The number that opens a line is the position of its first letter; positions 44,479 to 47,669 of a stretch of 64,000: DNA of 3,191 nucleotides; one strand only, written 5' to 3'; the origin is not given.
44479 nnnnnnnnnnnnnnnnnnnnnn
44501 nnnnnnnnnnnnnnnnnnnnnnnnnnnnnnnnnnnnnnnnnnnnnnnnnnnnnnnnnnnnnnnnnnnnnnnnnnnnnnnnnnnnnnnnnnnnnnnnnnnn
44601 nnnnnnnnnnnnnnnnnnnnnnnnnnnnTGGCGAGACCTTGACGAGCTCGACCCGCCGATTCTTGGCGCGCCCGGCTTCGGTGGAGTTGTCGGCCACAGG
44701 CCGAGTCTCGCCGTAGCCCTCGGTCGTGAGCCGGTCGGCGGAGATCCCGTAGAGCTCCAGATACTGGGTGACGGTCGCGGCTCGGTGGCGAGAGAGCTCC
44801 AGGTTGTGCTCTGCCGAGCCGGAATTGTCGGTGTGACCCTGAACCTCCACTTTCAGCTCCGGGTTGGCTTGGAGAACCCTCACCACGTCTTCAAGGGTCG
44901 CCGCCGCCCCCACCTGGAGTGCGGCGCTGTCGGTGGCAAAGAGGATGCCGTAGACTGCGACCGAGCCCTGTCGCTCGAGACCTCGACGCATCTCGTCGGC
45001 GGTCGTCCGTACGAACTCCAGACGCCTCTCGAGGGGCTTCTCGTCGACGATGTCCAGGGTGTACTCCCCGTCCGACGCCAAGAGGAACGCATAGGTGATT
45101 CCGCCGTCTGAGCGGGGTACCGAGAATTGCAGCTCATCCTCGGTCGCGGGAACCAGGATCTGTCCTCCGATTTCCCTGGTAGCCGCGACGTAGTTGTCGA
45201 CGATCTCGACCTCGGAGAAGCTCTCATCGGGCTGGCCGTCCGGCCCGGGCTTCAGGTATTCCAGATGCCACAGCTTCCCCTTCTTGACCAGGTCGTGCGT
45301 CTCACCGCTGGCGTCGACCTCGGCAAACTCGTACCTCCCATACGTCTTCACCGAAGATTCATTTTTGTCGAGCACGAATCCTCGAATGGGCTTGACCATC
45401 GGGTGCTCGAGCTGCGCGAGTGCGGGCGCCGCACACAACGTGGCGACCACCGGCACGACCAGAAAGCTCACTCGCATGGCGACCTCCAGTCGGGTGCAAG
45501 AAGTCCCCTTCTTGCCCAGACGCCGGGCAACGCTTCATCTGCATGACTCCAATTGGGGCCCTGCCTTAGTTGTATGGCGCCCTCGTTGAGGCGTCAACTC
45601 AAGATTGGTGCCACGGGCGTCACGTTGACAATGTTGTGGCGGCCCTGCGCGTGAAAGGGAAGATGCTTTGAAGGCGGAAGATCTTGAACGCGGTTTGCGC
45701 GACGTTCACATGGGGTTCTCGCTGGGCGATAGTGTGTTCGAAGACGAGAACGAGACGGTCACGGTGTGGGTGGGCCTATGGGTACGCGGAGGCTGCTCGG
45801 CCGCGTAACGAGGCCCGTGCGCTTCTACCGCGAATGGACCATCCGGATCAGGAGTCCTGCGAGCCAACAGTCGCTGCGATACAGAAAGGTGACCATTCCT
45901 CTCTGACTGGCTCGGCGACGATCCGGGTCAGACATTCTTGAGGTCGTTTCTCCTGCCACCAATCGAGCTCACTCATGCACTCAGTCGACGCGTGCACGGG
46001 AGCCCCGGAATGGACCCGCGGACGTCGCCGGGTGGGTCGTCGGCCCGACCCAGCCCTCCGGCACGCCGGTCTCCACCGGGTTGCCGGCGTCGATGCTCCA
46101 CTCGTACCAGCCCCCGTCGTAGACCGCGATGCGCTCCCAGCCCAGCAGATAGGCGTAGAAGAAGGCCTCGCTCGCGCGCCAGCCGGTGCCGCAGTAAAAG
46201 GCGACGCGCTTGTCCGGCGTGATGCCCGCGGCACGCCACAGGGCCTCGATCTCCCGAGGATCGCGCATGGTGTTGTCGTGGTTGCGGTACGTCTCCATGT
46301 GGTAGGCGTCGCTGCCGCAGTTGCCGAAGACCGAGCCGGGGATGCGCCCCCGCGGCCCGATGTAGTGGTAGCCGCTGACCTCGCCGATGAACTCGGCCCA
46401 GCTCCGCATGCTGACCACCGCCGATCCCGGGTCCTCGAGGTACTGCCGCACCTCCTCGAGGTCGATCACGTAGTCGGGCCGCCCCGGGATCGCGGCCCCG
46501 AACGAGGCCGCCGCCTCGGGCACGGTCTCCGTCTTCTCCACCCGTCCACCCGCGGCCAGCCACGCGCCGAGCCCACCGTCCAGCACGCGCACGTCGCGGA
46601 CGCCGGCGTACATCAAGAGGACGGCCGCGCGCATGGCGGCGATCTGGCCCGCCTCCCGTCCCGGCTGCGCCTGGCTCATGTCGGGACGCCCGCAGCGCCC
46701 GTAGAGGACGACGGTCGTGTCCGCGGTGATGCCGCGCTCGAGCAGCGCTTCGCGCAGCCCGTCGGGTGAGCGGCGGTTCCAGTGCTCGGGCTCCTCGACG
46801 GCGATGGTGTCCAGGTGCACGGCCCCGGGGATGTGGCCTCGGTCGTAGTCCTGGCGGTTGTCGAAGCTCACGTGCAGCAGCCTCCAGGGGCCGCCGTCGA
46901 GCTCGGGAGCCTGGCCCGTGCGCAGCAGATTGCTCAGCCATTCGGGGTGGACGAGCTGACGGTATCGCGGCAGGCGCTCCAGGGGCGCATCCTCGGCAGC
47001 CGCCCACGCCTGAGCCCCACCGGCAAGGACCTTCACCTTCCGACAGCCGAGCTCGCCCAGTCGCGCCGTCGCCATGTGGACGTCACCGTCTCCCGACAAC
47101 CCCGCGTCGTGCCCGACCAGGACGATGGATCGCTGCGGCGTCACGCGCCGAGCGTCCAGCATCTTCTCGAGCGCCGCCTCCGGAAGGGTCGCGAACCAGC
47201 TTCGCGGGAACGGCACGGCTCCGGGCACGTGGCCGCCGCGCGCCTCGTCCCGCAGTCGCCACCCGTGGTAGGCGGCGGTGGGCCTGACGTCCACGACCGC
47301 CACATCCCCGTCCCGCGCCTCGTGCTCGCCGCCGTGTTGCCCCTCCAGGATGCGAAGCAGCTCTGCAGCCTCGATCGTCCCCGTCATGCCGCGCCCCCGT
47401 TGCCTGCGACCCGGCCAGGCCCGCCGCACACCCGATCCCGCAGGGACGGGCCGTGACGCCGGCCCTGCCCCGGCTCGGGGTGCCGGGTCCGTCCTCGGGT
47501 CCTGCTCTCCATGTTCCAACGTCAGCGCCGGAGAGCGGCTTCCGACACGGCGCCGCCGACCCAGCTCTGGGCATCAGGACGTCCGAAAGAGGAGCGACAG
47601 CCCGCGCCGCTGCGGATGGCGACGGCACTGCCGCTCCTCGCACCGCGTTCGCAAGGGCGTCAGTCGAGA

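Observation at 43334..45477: Translationally coupled OmpA-like / Cys-rich secreted protein pair, part of a recurring module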

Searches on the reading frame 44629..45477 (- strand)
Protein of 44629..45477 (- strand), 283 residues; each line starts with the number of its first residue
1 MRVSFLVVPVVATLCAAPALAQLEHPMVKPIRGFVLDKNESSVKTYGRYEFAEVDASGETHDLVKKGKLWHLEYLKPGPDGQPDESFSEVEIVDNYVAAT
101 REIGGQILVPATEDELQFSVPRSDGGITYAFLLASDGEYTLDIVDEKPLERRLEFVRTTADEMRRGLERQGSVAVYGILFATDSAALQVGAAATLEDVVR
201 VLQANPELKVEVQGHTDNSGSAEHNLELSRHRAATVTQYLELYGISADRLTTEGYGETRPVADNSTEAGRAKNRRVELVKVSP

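Call 3: search_protein_families(library=pfam, proteins=[window:44629-45477:-], max_evalue=0.1)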
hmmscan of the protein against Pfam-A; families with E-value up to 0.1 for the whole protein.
window:44629-45477:- (283 aa): 2 families
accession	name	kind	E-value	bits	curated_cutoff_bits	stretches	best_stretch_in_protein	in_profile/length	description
PF00691.25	OmpA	-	5.7e-24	84.8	27.2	1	179-274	1-98/98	OmpA family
PF05359.17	DUF748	-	0.01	14.3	50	1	178-219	881-922/1037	Domain of Unknown Function (DUF748)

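Call 20: search_solved_structures(query=A3, max_evalue=1)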
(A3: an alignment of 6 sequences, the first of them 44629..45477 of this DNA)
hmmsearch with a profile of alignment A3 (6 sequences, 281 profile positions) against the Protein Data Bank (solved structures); distinct sequences matched with E-value up to 1: 83 (the best 60 are shown).
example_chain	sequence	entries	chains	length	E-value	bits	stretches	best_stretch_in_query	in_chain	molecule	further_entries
5wtp_A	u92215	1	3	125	3.1e-30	108.6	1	175-277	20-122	OmpA family protein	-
5u1h_A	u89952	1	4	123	1e-29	106.9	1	176-275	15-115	Outer membrane porin F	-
5wtl_A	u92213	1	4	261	2.3e-29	105.7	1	175-277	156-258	OmpA family protein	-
6jfw_A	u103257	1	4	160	4.2e-29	104.9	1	176-276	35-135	PA0833-PD protein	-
2k1s_A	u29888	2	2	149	3.1e-27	98.8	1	176-276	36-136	Inner membrane lipoprotein yiaD | Probable lipoprotein YiaD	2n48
2lbt_A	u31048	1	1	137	1.2e-26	96.8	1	175-277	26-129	Uncharacterized protein Rv0899/MT0922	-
2kgw_A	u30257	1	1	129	6.5e-26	94.4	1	175-277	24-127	Outer membrane protein A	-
2lca_A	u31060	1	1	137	6.9e-26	94.3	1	175-277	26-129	Uncharacterized protein Rv0899/MT0922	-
2l26_A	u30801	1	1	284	4.1e-25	91.8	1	175-277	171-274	Uncharacterized protein Rv0899/MT0922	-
7f4v_aB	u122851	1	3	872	1.3e-24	90.1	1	176-276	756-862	Photosystem I P700 chlorophyll a apoprotein A2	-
9v99_A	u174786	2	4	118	2.5e-24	89.2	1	177-275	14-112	Outer membrane beta-barrel domain-containing protein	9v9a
6top_B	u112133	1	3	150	2.4e-23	86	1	174-260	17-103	OmpA family protein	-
6top_A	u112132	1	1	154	2.6e-23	85.9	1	174-259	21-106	OmpA family protein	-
9v9b_A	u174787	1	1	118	3.8e-23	85.3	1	177-275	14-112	Outer membrane beta-barrel domain-containing protein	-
3td3_A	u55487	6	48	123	4.4e-23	85.1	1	176-274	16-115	Outer membrane protein omp38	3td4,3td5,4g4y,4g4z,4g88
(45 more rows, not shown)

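Call 36: search_protein_families(library=pfam, alignment_id=A3, max_evalue=10)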
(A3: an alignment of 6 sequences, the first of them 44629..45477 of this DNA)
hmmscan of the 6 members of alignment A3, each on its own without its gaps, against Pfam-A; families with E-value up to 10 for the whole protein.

A. member 1, window:44629-45477:- (283 aa): 3 families
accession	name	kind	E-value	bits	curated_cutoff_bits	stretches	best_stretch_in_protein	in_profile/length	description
PF00691.25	OmpA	-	5.7e-24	84.8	27.2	1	179-274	1-98/98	OmpA family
PF05359.17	DUF748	-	0.01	14.3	50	1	178-219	881-922/1037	Domain of Unknown Function (DUF748)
PF11874.13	DUF3394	-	0.22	11.6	28.2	1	191-247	60-116/181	Domain of unknown function (DUF3394)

B. families by the number of members that match (of 6 scanned): 6 families
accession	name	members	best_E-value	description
PF00691.25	OmpA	6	2.6e-24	OmpA family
PF05359.17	DUF748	6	0.00037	Domain of Unknown Function (DUF748)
PF16360.10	GTP-bdg_M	1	0.08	GTP-binding GTPase Middle Region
PF12543.13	DUF3738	1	0.084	Protein of unknown function (DUF3738)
PF06478.18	CoV_RPol_N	1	0.17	Coronavirus RNA-dependent RNA polymerase, N-terminal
PF11874.13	DUF3394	1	0.22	Domain of unknown function (DUF3394)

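Call 57: search_protein_families(library=ncbifam, proteins=[window:44629-45477:-], max_evalue=1)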
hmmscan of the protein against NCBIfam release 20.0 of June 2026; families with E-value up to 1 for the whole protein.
window:44629-45477:- (283 aa): 40 families (the best 25 are shown)
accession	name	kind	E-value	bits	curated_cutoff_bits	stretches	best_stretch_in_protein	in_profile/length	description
NF053611.1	YiaD_Gzip_OmpA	equivalog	6e-38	130.6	175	1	177-278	103-204/206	YiaD family glycine zipper/OmpA-like lipoprotein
NF053612.1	anchor_PA1041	equivalog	6.9e-29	101.5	250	1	178-278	133-233/236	PA1041 family peptidoglycan-binding anchor lipoprotein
NF053613.1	OMP_toxin_LptF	equivalog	2.1e-28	99.7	400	1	151-278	115-243/256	lipotoxin F family OmpA-related lipoprotein LptF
NF053585.1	OMP_LP_YfiB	equivalog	4.3e-26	91.7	128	1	178-279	58-159/163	outer membrane lipoprotein YfiB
TIGR02802.1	Pal_lipo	equivalog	2.8e-25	88.4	125.35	1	178-279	2-103/104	peptidoglycan-associated lipoprotein Pal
NF033763.1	exchanger_TraB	exception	5.1e-25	87.5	700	1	177-279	393-496/522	outer membrane exchange protein TraB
NF006541.1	PRK09038.1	equivalog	1.1e-24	87.5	283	1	177-279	142-247/253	flagellar motor protein MotD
NF053607.1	CHU_0125_OmpA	equivalog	7e-24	84.3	620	1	167-278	522-634/639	CHU_0125 family OmpA-like outer membrane integrity protein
NF007804.1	PRK10510.1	equivalog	1.3e-23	83.5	307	1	178-279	114-215/219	OmpA family lipoprotein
TIGR03350.1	type_VI_ompA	equivalog_domain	2e-23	82.9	139.8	1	179-278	33-135/137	type VI secretion system protein TssL, long form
NF045787.1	OmpABordt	equivalog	1.3e-22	80.4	200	1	179-278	88-187/194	outer membrane protein OmpA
NF052230.1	T9SS_PorE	exception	1.4e-21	76.5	600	1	172-261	511-600/648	PorE family type IX secretion system protein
NF038224.1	OmpA_like_CmpA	equivalog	2.9e-19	69.5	300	1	180-278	114-212/233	C-OmpA-like family protein CmpA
TIGR03789.1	pdsO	hypoth_equivalog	3.1e-19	69.6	152.2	1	177-278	140-241/243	sortase-associated OmpA-like protein PdsO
NF005999.0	PRK08126.1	subfamily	7.3e-19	67.9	571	1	209-279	355-429/432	hypothetical protein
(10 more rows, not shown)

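Call 58: search_protein_families(library=padloc, proteins=[window:44629-45477:-], max_evalue=0.1)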
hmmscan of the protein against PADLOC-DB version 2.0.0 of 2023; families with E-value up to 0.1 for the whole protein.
window:44629-45477:- (283 aa): 7 families
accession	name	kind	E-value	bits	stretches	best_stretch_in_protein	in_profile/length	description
PDLC00651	ZorB3|ZorB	-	1.1e-15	55.7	1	170-281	82-203/215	MotB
PDLC00612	ZorB1|ZorB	-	7.6e-13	46.6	1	210-278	187-264/293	MotB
PDLC00609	ZorB1|ZorB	-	1.2e-11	42.6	1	178-278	95-212/232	MotB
PDLC00610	ZorB1|ZorB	-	7e-09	33.6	1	210-278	150-232/254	MotB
PDLC00608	ZorB1|ZorB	-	2e-07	28.6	1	210-278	138-223/243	MotB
PDLC00641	ZorB2|ZorB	-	0.00033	18.4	1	210-278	136-220/238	MotB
PDLC00611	ZorB1|ZorB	-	0.026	12.2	1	209-237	135-163/240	MotB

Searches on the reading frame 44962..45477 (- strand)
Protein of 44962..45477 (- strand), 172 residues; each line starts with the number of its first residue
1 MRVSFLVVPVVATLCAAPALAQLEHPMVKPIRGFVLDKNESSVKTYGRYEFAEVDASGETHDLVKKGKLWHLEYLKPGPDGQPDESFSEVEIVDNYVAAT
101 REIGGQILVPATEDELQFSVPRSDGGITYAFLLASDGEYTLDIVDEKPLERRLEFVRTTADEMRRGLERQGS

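Call 24: find_homologous_proteins(query=window:44962-45477:-)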
Query seq(172 aa) (172 aa): 10 proteins with E <= 0.001 among 80 candidates.
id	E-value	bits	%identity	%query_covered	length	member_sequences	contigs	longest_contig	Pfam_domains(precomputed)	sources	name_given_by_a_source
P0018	3.0e-106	370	99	100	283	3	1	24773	PF00691.26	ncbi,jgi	-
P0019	1.2e-89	316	83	100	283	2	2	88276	PF00691.26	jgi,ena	-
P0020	2.8e-87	309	80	100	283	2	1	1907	PF00691.26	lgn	-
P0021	3.7e-84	299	77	100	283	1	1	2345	PF00691.26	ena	-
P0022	2.3e-82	293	76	100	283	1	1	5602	PF00691.26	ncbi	-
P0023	2.2e-43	166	54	97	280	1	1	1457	PF00691.26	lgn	-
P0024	7.7e-43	164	52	99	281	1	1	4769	PF00691.26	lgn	-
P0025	1.1e-42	164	54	97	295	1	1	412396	PF00691.26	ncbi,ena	-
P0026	5.8e-39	152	48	99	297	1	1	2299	PF00691.26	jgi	jgi:outer membrane protein OmpA-like peptidoglycan-associated protein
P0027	1.7e-31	127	53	75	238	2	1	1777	PF00691.26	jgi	-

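Call 32: find_encoding_contigs(protein=P0025, flank=5000, max_places=3)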
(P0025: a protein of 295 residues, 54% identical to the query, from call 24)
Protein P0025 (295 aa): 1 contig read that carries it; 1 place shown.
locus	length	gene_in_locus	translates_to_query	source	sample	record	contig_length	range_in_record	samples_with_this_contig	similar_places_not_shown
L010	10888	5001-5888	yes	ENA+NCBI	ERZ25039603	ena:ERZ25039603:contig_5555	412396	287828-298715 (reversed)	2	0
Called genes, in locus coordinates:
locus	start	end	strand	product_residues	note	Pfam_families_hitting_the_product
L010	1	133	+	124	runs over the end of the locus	PF05635:23S_rRNA_IVP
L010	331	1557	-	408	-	PF12704:MacB_PCD, PF02687:FtsX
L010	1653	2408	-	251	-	PF12704:MacB_PCD, PF02687:FtsX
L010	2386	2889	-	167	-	PF12704:MacB_PCD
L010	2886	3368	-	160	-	PF00005:ABC_tran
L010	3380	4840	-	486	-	PF25917:BSH_RND, PF25954:Beta-barrel_RND_2, PF25990:Beta-barrel_YknX, PF25989:YknX_C (faint)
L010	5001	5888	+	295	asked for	PF00691:OmpA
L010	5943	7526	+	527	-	-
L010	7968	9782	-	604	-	-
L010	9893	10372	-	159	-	-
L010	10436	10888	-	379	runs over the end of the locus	-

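Call 53: find_related_loci(query=A5, collection=genome_contigs, flank=4000)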
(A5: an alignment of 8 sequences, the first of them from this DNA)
Query A5 (155 aa) in genome_contigs; peptide patterns used: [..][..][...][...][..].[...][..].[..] (x = any residue, [..] = any of these).
53 stretches matched a pattern; 2 encode a relative of the query (tblastn E <= 1e-3); 2 distinct loci.
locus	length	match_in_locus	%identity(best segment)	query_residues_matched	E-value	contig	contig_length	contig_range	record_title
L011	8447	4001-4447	54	6-155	8e-48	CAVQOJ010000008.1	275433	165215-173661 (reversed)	MAG: uncultured Holophagae bacterium isolate MFD09964.bin.1.228 genome assembly, contig: contig_29701, whole genome shot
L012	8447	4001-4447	55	6-155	2e-47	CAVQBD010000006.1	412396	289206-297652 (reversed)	MAG: uncultured Holophagae bacterium isolate MFD09964.bin.1.27 genome assembly, contig: contig_5555, whole genome shotgu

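Call 57: search_protein_families(library=ncbifam, proteins=[L010:5943-7523:+], max_evalue=1)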
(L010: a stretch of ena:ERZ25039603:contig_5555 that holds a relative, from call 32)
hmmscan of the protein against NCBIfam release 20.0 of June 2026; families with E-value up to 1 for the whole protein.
L010:5943-7523:+ (527 aa): 0 families

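Call 58: search_protein_families(library=padloc, proteins=[L010:5943-7523:+], max_evalue=0.1)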
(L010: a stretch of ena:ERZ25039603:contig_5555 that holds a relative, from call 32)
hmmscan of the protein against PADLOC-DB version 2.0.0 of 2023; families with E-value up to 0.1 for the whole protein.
L010:5943-7523:+ (527 aa): 0 families

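Call 60: find_related_loci(query=A5, collection=metagenome_contigs, flank=4000)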
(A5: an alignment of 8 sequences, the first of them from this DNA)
Query A5 (155 aa) in metagenome_contigs; peptide patterns used: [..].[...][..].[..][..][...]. (x = any residue, [..] = any of these).
292 stretches matched a pattern; 10 encode a relative of the query (tblastn E <= 1e-3); 10 distinct loci.
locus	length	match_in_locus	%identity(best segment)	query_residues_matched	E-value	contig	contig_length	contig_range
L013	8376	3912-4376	99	1-155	4e-104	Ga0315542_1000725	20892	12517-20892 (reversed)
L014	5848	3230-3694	81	1-155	2e-88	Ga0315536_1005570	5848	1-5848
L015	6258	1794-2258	51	1-155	1e-45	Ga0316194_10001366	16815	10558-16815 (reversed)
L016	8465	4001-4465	51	1-155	1e-45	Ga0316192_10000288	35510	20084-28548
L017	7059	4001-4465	48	1-155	1e-43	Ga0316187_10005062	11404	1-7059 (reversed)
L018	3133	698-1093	56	24-155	9e-43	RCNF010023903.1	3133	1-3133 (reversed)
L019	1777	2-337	54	43-155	3e-36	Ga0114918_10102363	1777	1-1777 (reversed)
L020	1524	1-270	65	65-155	1e-34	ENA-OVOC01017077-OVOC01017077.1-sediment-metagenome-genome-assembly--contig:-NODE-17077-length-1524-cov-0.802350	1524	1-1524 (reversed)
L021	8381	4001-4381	28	24-155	5e-7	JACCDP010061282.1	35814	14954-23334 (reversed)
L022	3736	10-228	33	30-110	2e-5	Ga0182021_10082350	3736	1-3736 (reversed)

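Call 63: search_protein_families(library=pfam, proteins=[L016:4887-5906:+, L018:1509-2552:+, L021:4803-7460:+, L021:2834-4750:+, L011:4879-6330:+, L014:766-2274:+], max_evalue=0.01)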
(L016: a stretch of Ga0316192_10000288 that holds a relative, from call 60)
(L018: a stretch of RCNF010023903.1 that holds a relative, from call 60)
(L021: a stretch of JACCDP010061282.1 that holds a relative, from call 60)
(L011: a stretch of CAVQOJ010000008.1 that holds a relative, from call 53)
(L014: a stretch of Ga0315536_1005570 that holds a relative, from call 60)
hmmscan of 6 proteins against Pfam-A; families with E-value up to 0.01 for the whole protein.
L016:4887-5906:+ (340 aa): 0 families

L018:1509-2552:+ (348 aa): 0 families

L021:4803-7460:+ (886 aa): 1 family
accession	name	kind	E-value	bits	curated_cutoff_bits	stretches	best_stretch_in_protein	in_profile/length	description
PF00082.27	Peptidase_S8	-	2e-46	159.1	21.8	1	206-476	2-288/288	Subtilase family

L021:2834-4750:+ (639 aa): 2 families
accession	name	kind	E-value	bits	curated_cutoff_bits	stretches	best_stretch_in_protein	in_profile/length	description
PF00691.25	OmpA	-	1.2e-23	83.7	27.2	1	538-632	2-98/98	OmpA family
PF05359.17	DUF748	-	0.00067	18.2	50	0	533-576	878-921/1037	Domain of Unknown Function (DUF748)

L011:4879-6330:+ (484 aa): 0 families

L014:766-2274:+ (503 aa): 3 families
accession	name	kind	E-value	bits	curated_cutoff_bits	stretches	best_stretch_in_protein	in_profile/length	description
PF03050.20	DDE_Tnp_IS66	-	4e-77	259.8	23.1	1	174-459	2-283/284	Transposase IS66 family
PF13005.12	zf-IS66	-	1.2e-07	32.5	27.3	1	113-157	1-45/46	zinc-finger binding domain of transposase IS66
PF13817.11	DDE_Tnp_IS66_C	-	0.0023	18.6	30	1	466-482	1-17/39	IS66 C-terminal element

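Call 76: search_protein_families(library=pfam, proteins=[L022:1-774:+, L021:3800-4747:+], max_evalue=10)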
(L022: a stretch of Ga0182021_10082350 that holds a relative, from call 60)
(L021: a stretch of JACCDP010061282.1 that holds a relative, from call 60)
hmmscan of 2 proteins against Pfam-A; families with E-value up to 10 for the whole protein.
L022:1-774:+ (258 aa): 2 families
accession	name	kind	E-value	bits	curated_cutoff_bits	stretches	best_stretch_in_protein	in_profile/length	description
PF00691.25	OmpA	-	1.7e-23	83.2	27.2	1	156-251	2-98/98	OmpA family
PF05359.17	DUF748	-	5.4e-08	31.8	50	2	151-202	878-929/1037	Domain of Unknown Function (DUF748)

L021:3800-4747:+ (316 aa): 2 families
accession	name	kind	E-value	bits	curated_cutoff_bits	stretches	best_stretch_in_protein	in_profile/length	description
PF00691.25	OmpA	-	4e-24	85.2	27.2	1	216-310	2-98/98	OmpA family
PF05359.17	DUF748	-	0.00012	20.7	50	2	211-254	878-921/1037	Domain of Unknown Function (DUF748)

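Call 79: search_solved_structures(query=A5, max_evalue=10, show_alignments=2)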
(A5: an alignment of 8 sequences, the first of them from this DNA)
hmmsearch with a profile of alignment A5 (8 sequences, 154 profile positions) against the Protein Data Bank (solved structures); distinct sequences matched with E-value up to 10: 0.

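Call 90: find_related_loci(query=A5, collection=viral_contigs, flank=4000)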
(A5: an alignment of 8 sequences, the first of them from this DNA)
Query A5 (155 aa) in viral_contigs; peptide patterns used: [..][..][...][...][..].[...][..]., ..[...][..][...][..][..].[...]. (x = any residue, [..] = any of these).
82 stretches matched a pattern, but none encodes a relative of the query by tblastn (E <= 1e-3).

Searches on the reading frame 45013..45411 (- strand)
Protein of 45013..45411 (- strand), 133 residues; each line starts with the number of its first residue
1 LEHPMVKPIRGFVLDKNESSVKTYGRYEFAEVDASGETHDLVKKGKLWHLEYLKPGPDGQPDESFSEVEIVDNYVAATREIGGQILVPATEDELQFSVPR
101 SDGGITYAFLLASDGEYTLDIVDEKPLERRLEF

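Call 94: search_dna_similar(query=window:45013-45411:-, collection=plasmids, mode=protein, max_evalue=0.001, max_rows=15)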
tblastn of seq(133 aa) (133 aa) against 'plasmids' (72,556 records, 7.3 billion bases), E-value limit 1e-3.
No match.

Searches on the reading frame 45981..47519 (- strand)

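Call 29: search_protein_families(library=pfam, proteins=[window:45981-47519:-], max_evalue=0.001)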
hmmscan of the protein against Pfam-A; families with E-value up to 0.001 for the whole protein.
window:45981-47519:- (512 aa): 1 family
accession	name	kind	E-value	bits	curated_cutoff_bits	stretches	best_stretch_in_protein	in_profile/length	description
PF00581.25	Rhodanese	-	1.6e-39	134.9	22.2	3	354-475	2-100/102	Rhodanese-like domain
